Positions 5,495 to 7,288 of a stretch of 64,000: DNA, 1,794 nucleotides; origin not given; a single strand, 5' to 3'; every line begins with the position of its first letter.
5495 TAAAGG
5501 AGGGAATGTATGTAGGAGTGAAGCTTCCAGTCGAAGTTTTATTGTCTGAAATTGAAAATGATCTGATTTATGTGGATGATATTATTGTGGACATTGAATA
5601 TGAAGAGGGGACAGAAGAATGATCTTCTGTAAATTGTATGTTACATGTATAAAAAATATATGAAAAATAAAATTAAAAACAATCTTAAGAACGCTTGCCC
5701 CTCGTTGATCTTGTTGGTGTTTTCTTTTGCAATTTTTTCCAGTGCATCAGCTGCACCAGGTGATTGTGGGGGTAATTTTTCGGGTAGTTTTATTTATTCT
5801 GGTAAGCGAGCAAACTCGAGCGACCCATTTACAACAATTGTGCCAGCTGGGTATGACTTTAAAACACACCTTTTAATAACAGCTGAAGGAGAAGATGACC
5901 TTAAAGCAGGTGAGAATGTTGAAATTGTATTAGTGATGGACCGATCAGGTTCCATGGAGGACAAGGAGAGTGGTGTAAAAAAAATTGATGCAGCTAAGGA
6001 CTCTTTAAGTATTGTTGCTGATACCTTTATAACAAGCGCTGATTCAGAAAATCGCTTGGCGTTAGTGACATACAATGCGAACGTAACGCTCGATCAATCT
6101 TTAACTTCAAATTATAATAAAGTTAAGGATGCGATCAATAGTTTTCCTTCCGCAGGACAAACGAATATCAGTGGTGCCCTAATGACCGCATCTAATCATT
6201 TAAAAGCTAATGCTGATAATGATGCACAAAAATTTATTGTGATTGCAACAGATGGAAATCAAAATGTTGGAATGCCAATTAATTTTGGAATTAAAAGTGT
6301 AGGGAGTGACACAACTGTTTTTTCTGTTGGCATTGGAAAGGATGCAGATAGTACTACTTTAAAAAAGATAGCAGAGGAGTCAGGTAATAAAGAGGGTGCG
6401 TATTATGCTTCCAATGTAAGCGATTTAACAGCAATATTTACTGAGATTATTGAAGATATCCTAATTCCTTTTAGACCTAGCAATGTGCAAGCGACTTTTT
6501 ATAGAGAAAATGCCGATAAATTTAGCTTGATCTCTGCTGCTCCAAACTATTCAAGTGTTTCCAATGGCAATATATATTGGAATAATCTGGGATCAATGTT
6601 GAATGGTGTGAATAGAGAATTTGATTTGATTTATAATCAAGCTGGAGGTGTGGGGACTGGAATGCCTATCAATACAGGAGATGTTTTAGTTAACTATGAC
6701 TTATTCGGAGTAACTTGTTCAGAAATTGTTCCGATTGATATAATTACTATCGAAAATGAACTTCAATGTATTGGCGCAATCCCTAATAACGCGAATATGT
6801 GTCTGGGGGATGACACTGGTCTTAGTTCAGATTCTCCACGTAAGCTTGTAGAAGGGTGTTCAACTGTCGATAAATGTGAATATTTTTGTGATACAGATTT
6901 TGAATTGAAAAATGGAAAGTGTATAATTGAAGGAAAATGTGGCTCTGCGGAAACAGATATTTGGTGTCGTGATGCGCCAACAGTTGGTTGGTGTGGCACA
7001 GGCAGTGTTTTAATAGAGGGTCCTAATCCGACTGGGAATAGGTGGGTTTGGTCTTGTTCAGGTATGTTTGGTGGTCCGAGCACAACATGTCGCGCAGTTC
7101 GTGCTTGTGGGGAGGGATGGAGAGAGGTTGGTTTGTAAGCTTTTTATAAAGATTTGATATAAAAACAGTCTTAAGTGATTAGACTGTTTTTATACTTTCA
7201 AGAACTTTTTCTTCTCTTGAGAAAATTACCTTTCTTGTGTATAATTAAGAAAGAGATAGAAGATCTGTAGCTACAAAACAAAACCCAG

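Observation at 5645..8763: Second putative pilus-tip module: secreted vWA(MIDAS) Cys-rich protein plus PilX_N-like protein directly upstream of pilMNO copy 1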

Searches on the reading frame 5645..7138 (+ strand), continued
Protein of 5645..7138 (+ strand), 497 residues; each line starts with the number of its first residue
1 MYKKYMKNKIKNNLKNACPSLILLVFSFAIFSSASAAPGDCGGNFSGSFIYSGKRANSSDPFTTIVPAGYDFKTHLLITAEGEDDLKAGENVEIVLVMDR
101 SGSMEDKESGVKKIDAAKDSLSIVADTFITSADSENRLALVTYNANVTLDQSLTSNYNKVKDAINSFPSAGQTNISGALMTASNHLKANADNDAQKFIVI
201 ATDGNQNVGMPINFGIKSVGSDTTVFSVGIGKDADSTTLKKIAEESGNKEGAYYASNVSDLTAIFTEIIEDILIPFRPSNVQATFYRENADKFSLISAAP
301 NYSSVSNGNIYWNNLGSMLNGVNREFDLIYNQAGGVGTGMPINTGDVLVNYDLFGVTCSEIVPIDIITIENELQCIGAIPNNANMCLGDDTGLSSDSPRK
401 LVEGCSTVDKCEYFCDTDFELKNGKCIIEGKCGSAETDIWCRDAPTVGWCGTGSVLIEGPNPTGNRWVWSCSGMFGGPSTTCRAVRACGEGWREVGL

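Call 51: search_solved_structures(query=A2, max_evalue=0.001)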
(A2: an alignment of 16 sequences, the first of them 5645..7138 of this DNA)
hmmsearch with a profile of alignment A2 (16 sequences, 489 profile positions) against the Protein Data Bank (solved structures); distinct sequences matched with E-value up to 0.001: 42.
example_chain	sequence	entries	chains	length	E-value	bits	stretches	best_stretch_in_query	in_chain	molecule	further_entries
4cn8_A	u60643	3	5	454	1.7e-20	76.1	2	73-236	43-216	PROXIMAL THREAD MATRIX PROTEIN 1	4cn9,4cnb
4rck_A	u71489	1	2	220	8.8e-13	50.6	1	83-260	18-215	Hypothetical membrane spanning protein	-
9no5_A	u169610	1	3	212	3.8e-09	38.6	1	85-239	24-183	Putative secreted protein, hemolysin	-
9han_B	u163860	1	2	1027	9e-09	37.4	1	82-235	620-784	Collagen type VI alpha 2 chain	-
9c4f_I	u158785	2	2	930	1.3e-08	36.9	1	85-240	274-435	Inter-alpha-trypsin inhibitor heavy chain H4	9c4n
3txa_A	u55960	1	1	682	4.2e-08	35.2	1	60-139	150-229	Cell wall surface anchor family protein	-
4fx5_A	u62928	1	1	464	1.4e-07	33.5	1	80-236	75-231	von Willebrand factor type A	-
2ww8_A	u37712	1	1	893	1.5e-07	33.3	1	78-139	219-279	CELL WALL SURFACE ANCHOR FAMILY PROTEIN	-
3tw0_A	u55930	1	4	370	1.9e-07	33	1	83-139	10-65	Cell wall surface anchor family protein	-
3tvy_A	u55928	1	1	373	1e-06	30.6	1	83-139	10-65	Cell wall surface anchor family protein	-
4jdu_A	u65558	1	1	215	1.1e-06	30.5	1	83-223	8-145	Aerotolerance-related membrane protein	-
9gtu_B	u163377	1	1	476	1.2e-06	30.4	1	82-235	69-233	Collagen alpha-2(VI) chain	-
6tnj_A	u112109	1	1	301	1.3e-06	30.3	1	84-206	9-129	Minor fimbrium subunit Mfa5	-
8s05_A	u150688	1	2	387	1.8e-06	29.8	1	87-243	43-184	Conserved protein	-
3ibs_A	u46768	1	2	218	5.2e-06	28.3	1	82-224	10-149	conserved hypothetical protein BatB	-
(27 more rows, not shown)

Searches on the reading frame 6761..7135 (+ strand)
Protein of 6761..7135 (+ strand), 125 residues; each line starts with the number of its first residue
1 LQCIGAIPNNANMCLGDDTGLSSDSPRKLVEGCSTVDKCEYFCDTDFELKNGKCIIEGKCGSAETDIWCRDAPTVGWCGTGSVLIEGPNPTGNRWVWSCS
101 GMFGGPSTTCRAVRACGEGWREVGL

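Call 68: find_homologous_proteins(query=window:6761-7135:+, max_evalue=0.01)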
Query window:6761-7135:+: no candidate shares three 5-residue words with the query. No homologue found.
